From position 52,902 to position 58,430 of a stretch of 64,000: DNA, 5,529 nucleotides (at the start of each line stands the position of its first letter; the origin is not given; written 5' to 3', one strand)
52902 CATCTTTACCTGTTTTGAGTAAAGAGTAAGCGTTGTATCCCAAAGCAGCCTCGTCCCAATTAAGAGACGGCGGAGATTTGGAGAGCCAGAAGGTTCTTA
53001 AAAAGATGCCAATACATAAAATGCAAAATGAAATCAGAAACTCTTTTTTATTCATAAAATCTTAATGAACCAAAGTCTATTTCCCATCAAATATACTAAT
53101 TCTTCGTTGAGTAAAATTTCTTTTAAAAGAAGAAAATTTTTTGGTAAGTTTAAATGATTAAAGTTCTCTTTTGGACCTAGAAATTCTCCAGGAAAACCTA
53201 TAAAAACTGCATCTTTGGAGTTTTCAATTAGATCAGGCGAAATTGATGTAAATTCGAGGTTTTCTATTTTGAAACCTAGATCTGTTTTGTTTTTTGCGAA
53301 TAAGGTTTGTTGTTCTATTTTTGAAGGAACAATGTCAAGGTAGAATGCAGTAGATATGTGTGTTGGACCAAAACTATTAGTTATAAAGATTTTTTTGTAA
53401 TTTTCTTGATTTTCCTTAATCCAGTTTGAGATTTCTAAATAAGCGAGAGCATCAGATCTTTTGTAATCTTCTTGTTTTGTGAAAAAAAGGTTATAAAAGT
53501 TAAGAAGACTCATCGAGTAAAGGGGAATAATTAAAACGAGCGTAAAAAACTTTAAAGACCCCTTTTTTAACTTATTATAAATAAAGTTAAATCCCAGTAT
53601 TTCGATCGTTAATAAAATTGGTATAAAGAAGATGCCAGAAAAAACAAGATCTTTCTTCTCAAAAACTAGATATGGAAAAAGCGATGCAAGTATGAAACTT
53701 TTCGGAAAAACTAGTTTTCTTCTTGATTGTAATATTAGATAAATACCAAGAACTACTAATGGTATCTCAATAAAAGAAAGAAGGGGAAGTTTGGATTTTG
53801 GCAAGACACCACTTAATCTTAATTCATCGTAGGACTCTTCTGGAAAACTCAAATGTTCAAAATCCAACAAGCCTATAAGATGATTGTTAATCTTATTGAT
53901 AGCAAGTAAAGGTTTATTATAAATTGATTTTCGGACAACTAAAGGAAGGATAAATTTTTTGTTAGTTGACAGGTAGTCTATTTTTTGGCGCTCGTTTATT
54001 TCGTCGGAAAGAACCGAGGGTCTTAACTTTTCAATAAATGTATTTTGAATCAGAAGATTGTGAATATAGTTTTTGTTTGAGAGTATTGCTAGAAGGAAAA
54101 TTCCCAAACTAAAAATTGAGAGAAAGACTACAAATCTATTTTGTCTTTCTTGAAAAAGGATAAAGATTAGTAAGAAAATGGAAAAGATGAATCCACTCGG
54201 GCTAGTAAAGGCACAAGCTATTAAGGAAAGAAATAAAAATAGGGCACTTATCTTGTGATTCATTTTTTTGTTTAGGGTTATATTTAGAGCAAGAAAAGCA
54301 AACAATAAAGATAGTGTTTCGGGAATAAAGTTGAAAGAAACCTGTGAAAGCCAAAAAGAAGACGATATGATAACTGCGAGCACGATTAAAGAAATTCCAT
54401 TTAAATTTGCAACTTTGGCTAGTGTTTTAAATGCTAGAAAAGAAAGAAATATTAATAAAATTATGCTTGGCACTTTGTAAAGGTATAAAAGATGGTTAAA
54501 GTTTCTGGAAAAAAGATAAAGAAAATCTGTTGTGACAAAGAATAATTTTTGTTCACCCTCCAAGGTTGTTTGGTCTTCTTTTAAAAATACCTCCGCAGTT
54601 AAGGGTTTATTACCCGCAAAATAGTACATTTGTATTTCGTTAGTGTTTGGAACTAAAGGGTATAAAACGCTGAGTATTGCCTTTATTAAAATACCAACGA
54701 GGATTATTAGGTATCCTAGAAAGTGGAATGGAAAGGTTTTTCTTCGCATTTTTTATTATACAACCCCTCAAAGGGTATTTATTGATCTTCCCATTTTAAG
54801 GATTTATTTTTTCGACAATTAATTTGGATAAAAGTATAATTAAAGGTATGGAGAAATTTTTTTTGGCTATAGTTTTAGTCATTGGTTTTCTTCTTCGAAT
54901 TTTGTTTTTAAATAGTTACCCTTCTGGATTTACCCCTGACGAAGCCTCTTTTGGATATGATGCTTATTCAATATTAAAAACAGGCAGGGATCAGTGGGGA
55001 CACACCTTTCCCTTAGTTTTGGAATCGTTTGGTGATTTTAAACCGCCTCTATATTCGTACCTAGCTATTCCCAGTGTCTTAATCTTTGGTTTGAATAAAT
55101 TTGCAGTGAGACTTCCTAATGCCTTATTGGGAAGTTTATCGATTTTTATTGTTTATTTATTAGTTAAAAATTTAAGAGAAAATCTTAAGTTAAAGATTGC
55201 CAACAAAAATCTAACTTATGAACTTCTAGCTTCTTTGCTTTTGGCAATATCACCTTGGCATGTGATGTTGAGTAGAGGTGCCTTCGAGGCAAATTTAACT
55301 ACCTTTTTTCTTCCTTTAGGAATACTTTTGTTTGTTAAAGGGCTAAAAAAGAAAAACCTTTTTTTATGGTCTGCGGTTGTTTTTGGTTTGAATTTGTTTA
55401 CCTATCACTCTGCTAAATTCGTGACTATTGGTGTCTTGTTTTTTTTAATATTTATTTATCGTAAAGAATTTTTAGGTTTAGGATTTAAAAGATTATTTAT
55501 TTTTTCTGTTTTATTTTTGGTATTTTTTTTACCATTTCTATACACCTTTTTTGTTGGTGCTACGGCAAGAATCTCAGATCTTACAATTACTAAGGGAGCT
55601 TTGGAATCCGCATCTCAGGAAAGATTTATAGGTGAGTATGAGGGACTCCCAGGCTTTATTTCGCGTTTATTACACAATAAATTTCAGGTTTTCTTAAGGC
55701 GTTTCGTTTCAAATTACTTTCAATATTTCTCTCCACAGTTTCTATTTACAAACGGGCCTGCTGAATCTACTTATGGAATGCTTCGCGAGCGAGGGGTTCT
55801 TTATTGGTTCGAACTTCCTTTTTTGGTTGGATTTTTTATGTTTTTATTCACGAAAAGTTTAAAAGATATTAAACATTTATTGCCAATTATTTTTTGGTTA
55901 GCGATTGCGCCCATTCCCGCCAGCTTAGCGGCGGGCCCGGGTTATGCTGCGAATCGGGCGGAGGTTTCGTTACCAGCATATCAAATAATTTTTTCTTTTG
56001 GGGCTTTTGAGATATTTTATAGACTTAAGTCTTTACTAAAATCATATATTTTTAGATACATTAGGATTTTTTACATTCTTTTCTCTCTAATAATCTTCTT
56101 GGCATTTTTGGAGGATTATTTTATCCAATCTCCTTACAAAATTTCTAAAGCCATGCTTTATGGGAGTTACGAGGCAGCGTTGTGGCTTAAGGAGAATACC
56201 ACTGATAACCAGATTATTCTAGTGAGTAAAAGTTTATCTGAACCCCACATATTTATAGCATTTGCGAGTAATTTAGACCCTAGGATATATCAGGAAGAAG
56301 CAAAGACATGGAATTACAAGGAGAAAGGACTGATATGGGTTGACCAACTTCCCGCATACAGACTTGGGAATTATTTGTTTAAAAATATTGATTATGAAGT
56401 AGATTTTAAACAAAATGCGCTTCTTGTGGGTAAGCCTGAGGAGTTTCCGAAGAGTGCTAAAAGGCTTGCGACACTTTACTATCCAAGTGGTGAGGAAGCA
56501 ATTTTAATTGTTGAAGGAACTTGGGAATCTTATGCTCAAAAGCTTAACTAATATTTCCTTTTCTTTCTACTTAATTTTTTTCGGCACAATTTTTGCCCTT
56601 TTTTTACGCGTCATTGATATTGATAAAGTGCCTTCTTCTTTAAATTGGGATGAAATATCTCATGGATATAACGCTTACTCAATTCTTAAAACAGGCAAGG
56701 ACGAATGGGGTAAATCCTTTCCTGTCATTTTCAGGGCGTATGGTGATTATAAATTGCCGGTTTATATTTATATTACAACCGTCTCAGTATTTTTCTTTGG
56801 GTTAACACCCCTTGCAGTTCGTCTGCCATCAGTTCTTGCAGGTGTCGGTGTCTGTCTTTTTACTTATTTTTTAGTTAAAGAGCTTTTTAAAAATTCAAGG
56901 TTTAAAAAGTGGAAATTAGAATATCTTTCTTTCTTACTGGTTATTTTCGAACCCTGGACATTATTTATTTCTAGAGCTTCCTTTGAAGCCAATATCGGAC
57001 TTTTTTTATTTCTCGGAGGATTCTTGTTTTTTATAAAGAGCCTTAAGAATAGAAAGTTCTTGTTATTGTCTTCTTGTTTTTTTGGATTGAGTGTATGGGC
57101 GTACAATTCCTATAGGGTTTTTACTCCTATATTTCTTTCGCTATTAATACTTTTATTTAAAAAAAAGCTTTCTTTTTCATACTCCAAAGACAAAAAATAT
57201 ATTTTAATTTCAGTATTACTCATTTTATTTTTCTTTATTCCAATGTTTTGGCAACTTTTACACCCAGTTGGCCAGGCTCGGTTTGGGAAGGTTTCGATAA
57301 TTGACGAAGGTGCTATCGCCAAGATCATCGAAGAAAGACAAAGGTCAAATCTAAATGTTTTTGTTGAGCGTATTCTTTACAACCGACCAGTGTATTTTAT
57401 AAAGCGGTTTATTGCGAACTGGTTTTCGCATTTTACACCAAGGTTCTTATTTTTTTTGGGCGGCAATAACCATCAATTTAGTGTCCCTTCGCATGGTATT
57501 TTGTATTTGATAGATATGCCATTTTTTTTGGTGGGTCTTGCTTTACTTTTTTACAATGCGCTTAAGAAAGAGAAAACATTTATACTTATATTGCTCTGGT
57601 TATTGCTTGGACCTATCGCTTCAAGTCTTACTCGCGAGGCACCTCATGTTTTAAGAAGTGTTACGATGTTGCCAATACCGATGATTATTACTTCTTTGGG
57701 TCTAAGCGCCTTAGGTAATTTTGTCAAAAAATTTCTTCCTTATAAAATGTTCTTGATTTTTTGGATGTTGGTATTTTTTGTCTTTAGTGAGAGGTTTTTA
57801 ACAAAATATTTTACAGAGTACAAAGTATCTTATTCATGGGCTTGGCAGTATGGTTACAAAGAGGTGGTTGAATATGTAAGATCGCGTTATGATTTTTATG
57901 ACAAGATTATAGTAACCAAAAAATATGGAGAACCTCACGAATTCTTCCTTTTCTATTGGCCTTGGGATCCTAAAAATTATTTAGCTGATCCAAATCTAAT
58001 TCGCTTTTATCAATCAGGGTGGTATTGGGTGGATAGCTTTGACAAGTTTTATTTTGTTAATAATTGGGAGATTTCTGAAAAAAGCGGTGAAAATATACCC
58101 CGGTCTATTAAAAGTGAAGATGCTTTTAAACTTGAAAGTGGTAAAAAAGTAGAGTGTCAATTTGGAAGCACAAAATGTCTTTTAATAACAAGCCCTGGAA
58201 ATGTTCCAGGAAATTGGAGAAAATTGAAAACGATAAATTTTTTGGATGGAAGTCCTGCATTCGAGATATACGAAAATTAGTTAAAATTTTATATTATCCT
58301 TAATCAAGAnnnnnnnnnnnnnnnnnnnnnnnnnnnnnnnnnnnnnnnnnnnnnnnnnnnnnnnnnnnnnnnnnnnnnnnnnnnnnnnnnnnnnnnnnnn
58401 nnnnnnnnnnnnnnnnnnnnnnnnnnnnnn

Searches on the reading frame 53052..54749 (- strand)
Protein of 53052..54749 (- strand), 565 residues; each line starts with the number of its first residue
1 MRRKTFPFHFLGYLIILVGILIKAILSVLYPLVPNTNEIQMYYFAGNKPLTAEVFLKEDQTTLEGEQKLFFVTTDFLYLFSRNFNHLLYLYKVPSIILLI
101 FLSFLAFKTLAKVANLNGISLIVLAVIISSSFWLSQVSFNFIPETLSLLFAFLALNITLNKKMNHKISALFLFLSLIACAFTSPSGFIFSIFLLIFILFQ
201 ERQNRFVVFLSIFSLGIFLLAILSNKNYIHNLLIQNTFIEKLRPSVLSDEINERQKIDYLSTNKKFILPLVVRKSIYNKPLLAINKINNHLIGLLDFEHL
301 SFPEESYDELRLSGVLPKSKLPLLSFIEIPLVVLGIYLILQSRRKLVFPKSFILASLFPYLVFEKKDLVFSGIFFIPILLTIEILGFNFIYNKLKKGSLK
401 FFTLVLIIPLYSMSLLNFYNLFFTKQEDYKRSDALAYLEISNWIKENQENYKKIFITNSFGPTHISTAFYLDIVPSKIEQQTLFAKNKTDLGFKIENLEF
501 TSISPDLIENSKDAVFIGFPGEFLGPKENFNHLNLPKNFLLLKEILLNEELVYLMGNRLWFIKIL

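Call 6: search_protein_families(library=pfam, proteins=[window:53052-54749:-], max_evalue=0.01)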
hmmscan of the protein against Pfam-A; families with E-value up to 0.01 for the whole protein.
window:53052-54749:- (565 aa): 1 family
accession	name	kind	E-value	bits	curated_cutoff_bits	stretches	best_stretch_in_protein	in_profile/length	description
PF19529.4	DUF6057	-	0.003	16.9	29.8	1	97-226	78-212/569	Family of unknown function (DUF6057)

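Call 26: search_protein_families(library=pfam, proteins=[window:53052-54749:-], max_evalue=10)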
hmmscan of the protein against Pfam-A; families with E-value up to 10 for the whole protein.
window:53052-54749:- (565 aa): 4 families
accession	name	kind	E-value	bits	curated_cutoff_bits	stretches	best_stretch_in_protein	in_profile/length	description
PF19529.4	DUF6057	-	0.003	16.9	29.8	1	97-226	78-212/569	Family of unknown function (DUF6057)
PF04932.20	Wzy_C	-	0.016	15.5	31.7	1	170-225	2-58/149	O-Antigen ligase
PF11992.13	TgpA_N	-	2.3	7.6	30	1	84-199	14-136/333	TgpA N-terminal domain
PF09913.15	DUF2142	-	5.9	6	30.1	1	81-282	117-306/395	Predicted membrane protein (DUF2142)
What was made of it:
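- On Wzx/Wzy-dependent repeat-unit polysaccharide pathway: The only signal is 53052(-) Wzy_C at E 0.016, 15.5 bits against a cutoff of 31.7 (call 26).
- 53052-54749(-) gives a weak Wzy_C match, E 0.016 (call 26).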

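Call 95: find_homologous_proteins(query=window:53052-54749:-, max_evalue=0.001)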
Query window:53052-54749:- (565 aa): 3 proteins with E <= 0.001 among 8000 candidates.
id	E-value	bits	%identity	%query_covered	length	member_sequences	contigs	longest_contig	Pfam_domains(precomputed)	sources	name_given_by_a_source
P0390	0.0e+0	1192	100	100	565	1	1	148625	-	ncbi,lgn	-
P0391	1.0e-78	284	36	96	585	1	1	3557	-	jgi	jgi:hypothetical protein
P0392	1.8e-23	101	44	22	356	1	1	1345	-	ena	-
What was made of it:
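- On Wzx/Wzy-dependent repeat-unit polysaccharide pathway: That protein is near-orphan (call 95).
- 53052 has only two homologs among 5.8 billion proteins (call 95), so it is not a conserved partner.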

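Call 96: search_solved_structures(query=window:53052-54749:-, max_evalue=10)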
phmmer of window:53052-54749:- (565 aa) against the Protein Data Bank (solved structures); distinct sequences matched with E-value up to 10: 2.
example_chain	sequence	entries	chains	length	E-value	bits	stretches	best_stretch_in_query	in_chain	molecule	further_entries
2kml_A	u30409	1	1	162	1.5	10.9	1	278-325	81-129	Maturation element for hydrogenase 2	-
1cfz_A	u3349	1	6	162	1.5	10.9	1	278-325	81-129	HYDROGENASE 2 MATURATION PROTEASE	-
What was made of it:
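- Tried and rejected: It gives only a weak Wzy_C match, has just two homologs, and has no PDB hit (calls 26, 95, 96).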

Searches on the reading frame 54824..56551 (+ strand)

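Call 6: search_protein_families(library=pfam, proteins=[window:54824-56551:+], max_evalue=0.01)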
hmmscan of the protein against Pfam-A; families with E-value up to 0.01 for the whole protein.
window:54824-56551:+ (575 aa): 1 family
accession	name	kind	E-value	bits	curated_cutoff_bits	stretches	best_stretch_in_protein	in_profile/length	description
PF13231.12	PMT_2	-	5.8e-11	43.3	26.1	1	73-240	2-159/160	Dolichyl-phosphate-mannose-protein mannosyltransferase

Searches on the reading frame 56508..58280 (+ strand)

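Call 6: search_protein_families(library=pfam, proteins=[window:56508-58280:+], max_evalue=0.01)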
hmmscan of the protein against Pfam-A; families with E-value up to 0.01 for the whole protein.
window:56508-58280:+ (590 aa): 1 family
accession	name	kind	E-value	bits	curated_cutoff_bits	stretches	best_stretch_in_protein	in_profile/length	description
PF13231.12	PMT_2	-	0.0024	18.5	26.1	1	84-246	4-157/160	Dolichyl-phosphate-mannose-protein mannosyltransferase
